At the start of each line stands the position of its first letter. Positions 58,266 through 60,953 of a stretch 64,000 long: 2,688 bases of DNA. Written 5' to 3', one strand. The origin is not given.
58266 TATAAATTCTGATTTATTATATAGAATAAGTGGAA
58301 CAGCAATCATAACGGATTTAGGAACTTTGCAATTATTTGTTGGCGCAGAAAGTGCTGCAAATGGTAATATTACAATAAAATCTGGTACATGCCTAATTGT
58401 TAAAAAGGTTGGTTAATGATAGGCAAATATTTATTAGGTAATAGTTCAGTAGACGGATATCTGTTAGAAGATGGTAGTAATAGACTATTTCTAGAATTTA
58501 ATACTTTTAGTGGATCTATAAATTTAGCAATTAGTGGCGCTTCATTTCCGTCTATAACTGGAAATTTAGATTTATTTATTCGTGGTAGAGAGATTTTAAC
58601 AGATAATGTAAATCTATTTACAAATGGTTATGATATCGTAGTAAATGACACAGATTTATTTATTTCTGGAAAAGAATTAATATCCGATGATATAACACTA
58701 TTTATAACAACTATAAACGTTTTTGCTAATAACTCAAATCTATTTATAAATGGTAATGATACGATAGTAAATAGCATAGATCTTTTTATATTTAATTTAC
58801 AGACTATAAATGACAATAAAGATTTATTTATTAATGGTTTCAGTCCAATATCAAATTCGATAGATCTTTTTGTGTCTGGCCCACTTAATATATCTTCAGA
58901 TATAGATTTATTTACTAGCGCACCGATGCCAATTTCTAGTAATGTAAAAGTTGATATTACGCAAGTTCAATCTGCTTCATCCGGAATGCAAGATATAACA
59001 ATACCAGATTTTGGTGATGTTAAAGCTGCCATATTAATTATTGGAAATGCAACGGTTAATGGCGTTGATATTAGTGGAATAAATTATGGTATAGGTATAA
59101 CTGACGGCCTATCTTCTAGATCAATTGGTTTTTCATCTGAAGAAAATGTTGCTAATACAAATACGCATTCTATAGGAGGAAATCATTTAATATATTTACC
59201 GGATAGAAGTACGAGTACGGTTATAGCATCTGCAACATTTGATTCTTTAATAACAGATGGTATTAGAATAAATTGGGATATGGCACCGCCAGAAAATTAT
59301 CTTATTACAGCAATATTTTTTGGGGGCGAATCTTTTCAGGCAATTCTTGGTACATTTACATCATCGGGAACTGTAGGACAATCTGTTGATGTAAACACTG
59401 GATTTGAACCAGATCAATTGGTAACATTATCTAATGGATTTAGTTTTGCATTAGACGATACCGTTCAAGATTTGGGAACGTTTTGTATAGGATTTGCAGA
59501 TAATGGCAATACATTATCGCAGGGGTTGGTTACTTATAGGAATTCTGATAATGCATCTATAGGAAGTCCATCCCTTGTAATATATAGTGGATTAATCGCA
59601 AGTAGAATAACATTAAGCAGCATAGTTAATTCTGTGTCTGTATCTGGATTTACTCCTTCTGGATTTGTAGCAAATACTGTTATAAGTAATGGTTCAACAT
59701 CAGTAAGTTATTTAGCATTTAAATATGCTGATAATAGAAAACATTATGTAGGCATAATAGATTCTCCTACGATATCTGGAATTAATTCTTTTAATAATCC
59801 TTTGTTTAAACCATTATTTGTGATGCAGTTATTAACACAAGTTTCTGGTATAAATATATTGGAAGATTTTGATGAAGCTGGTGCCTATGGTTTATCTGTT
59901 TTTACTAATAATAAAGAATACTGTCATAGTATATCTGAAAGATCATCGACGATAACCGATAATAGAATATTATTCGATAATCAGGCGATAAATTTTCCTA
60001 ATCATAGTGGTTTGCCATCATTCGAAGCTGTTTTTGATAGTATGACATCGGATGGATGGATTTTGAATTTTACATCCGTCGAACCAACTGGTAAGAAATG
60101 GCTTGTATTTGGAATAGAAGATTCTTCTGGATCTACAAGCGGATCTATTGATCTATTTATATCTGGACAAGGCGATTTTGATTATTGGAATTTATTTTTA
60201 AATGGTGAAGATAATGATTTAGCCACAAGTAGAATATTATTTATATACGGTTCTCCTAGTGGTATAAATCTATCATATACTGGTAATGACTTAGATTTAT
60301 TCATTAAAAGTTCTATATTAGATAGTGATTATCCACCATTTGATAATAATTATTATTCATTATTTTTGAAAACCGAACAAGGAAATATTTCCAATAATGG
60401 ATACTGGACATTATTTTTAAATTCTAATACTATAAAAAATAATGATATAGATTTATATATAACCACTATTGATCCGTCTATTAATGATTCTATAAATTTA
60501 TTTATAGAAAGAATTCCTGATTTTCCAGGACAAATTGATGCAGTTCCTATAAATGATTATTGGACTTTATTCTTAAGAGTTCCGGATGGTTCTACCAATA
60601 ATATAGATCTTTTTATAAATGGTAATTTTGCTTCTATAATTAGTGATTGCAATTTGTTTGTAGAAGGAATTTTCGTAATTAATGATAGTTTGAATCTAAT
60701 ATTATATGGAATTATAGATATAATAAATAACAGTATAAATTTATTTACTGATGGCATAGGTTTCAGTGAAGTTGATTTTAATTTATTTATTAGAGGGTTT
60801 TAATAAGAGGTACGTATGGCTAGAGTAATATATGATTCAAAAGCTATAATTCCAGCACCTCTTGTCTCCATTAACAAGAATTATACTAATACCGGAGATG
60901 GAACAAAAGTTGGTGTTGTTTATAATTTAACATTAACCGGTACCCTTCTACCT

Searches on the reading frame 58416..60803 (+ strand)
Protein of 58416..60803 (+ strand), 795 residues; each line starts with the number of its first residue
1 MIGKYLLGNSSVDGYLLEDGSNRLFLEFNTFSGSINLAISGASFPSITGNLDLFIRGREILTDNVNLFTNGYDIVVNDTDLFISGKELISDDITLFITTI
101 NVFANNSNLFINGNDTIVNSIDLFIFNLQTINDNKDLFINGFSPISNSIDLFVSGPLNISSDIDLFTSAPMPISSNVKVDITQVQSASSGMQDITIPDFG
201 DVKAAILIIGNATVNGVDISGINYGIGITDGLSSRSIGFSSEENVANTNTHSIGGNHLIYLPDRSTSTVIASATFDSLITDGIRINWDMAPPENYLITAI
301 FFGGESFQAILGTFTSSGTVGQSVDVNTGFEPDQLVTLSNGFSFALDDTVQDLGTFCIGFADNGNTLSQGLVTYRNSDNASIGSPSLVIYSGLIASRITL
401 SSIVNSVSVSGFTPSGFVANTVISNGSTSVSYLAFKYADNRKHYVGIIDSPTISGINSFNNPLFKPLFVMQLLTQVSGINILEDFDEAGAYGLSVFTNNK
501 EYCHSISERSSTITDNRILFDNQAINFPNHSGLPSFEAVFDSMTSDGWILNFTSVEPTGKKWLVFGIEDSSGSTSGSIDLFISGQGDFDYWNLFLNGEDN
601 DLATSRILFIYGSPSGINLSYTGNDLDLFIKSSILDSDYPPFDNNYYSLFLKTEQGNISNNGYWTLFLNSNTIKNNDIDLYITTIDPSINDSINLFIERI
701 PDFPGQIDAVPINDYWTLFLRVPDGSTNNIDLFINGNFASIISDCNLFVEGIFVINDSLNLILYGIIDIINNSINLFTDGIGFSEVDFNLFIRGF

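Call 9: search_protein_families(library=pfam, proteins=[window:58416-60803:+], max_evalue=0.1)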
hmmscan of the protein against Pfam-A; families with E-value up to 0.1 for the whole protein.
window:58416-60803:+ (795 aa): 0 families

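Call 10: search_protein_families(library=phrogs, proteins=[window:58416-60803:+], max_evalue=0.01)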
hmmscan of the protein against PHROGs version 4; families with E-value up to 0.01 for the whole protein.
window:58416-60803:+ (795 aa): 0 families

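Call 62: find_encoding_contigs(protein=window:58416-60803:+, flank=2000, max_places=4)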
Protein window:58416-60803:+ (795 aa): no gene with exactly this product is on record in the collection.
